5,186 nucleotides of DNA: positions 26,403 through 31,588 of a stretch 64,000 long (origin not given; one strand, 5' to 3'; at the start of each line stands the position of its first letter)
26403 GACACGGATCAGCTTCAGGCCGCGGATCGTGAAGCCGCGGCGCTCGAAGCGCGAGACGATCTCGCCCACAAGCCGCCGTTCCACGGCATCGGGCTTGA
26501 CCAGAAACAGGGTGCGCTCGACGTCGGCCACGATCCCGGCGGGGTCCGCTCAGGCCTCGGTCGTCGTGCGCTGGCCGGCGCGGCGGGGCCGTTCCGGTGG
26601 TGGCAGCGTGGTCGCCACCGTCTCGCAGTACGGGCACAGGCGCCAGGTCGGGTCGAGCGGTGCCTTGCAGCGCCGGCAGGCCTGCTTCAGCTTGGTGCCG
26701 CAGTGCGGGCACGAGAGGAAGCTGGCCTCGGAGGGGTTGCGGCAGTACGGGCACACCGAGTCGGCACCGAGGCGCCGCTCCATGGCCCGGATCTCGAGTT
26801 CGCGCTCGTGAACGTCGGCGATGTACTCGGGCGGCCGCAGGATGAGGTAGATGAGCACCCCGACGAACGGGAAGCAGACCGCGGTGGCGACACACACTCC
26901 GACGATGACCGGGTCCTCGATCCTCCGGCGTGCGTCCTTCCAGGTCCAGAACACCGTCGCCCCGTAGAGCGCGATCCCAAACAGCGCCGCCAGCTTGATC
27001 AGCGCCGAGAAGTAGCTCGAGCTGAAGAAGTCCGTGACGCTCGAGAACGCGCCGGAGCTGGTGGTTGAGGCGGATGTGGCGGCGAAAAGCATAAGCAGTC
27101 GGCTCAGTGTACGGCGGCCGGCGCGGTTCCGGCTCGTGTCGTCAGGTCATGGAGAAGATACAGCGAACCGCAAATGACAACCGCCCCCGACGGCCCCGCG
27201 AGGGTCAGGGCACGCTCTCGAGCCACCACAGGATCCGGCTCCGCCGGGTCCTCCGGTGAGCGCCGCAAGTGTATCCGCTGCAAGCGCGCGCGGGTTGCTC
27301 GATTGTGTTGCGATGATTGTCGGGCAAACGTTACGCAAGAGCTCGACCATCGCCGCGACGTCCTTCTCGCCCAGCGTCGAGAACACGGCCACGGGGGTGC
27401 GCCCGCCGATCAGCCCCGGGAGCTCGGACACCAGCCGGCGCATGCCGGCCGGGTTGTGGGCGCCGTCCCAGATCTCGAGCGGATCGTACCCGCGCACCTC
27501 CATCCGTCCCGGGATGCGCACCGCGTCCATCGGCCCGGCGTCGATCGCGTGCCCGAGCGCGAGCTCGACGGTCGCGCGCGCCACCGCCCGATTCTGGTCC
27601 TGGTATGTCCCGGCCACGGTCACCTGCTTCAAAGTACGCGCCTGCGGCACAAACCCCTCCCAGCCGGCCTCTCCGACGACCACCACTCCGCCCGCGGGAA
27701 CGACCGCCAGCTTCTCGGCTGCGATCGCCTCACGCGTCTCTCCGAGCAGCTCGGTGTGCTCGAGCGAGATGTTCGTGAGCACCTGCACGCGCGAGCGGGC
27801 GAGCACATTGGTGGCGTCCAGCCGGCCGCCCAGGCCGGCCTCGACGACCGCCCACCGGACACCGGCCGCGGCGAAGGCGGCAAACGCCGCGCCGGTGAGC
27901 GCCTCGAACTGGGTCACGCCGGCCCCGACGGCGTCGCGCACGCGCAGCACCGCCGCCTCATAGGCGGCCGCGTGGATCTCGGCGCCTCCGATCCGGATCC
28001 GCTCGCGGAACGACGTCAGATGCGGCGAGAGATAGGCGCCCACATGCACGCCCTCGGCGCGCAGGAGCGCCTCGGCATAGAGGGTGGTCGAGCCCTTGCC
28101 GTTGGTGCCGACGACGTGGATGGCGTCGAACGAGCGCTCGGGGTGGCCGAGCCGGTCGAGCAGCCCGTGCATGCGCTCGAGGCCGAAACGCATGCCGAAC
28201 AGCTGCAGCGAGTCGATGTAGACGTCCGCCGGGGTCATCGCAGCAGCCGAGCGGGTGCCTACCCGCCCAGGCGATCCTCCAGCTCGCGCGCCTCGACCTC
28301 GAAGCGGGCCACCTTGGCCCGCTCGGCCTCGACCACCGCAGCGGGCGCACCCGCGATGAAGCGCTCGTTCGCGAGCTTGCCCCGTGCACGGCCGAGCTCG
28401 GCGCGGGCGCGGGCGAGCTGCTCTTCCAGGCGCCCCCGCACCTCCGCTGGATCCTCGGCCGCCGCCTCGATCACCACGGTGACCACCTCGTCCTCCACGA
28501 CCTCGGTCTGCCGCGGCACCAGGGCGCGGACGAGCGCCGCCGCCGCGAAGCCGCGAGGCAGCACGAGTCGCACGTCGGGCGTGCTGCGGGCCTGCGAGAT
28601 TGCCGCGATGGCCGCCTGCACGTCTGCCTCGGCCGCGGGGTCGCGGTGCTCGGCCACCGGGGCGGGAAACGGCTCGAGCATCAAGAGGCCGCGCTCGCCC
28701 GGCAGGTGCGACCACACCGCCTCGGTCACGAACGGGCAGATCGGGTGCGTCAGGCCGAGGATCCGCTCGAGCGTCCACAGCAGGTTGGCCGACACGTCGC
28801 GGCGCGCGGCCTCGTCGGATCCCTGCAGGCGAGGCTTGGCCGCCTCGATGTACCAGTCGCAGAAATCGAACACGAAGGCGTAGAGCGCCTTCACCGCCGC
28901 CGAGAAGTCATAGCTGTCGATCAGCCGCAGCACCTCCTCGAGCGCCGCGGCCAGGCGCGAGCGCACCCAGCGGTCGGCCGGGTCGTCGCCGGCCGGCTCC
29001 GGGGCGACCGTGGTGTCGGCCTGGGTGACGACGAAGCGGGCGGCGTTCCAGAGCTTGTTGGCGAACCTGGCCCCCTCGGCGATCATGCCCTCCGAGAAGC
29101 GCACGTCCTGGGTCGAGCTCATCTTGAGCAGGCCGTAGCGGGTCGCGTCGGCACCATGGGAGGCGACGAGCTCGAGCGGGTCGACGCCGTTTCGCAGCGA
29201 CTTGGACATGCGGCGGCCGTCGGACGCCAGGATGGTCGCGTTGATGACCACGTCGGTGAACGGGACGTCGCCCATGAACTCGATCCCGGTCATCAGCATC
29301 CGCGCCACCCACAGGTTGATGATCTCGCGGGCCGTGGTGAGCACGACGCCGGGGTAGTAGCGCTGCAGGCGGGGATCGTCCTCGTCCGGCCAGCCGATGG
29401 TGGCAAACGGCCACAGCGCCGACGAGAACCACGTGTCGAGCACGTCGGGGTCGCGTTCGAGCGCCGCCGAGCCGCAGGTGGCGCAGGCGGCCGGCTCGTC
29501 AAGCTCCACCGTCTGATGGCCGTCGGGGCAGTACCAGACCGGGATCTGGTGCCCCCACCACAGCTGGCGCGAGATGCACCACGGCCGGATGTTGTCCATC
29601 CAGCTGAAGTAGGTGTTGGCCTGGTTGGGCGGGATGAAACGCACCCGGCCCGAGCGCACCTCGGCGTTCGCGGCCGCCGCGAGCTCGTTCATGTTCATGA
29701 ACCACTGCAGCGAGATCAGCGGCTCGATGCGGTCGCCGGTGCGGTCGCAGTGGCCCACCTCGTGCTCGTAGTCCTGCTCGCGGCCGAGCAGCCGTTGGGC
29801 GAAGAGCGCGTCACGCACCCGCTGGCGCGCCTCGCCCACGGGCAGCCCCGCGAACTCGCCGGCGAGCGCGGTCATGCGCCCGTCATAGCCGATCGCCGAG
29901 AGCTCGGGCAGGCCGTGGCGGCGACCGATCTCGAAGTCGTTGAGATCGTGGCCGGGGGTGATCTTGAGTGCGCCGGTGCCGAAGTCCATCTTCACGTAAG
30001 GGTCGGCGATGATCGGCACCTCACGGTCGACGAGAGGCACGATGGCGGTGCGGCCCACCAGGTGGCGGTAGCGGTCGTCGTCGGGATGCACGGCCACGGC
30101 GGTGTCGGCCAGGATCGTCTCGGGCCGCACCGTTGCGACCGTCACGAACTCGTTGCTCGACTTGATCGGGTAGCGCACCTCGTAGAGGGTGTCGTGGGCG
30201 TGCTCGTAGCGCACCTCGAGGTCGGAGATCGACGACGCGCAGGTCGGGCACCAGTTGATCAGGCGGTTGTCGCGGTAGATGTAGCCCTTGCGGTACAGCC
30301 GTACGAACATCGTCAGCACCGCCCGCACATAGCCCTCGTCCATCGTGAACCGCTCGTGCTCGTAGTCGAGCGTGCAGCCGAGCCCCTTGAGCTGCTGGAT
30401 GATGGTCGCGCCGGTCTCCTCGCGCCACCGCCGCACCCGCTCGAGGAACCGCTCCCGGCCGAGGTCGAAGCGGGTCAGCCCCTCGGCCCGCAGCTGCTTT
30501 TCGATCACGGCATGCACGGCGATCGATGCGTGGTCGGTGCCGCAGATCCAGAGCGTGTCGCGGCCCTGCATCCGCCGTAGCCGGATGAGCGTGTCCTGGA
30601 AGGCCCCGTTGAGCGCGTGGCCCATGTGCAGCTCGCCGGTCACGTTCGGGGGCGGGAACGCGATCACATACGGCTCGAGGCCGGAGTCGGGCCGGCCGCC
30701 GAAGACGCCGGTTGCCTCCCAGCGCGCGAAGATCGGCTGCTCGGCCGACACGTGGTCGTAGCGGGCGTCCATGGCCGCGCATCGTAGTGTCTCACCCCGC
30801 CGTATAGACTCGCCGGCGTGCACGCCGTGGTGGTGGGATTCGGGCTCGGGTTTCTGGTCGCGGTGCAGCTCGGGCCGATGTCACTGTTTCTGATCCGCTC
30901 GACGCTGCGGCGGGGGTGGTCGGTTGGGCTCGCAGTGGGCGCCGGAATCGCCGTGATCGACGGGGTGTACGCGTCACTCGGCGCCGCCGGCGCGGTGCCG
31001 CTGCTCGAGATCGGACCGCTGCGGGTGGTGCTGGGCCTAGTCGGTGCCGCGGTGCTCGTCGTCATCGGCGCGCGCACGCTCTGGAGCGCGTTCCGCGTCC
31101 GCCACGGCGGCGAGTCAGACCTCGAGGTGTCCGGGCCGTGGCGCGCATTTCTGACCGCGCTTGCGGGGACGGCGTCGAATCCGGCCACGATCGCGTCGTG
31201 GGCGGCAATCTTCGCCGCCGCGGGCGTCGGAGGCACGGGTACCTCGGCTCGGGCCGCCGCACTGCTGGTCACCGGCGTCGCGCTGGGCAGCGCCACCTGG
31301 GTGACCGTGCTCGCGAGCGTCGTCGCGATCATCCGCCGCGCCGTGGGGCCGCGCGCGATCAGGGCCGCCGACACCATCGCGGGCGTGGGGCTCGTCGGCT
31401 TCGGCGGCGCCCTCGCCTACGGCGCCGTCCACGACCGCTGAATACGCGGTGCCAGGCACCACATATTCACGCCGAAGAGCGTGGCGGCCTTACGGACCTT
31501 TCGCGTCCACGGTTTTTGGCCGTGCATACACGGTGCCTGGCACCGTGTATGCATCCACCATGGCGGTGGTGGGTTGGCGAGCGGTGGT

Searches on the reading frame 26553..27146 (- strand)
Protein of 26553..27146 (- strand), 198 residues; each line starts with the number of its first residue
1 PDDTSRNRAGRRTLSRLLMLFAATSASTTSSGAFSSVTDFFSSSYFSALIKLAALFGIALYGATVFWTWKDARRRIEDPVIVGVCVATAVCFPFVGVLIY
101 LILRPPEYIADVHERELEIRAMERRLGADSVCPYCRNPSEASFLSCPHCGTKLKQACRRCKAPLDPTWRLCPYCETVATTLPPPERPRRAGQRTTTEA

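Call 97: search_protein_families(library=pfam, proteins=[window:26553-27146:-], max_evalue=0.001)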
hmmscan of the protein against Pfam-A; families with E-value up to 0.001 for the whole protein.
window:26553-27146:- (198 aa): 5 families
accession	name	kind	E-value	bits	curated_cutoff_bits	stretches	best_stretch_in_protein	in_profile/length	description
PF12773.13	DZR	-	6e-10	39.6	27.3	1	132-175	1-45/45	Double zinc ribbon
PF13248.11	Zn_ribbon_3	-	1.2e-07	31.4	27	1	154-177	2-25/26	zinc-ribbon domain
PF07916.16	TraG_N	-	0.00014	21.4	36.1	1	31-100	12-83/462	TraG-like protein, N-terminal region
PF13240.11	Zn_Ribbon_1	-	0.0002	21.5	25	0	132-153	2-23/23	zinc-ribbon domain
PF17032.10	Zn_ribbon_15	-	0.00034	21.8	28.9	0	129-150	52-73/73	zinc-ribbon family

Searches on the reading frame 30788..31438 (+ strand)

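Call 97: search_protein_families(library=pfam, proteins=[window:30788-31438:+], max_evalue=0.001)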
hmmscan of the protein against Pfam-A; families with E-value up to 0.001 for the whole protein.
window:30788-31438:+ (217 aa): 1 family
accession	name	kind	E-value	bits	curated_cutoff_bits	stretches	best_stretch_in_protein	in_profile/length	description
PF01810.24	LysE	-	6.5e-23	81.6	25.6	1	24-211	3-191/193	LysE type translocator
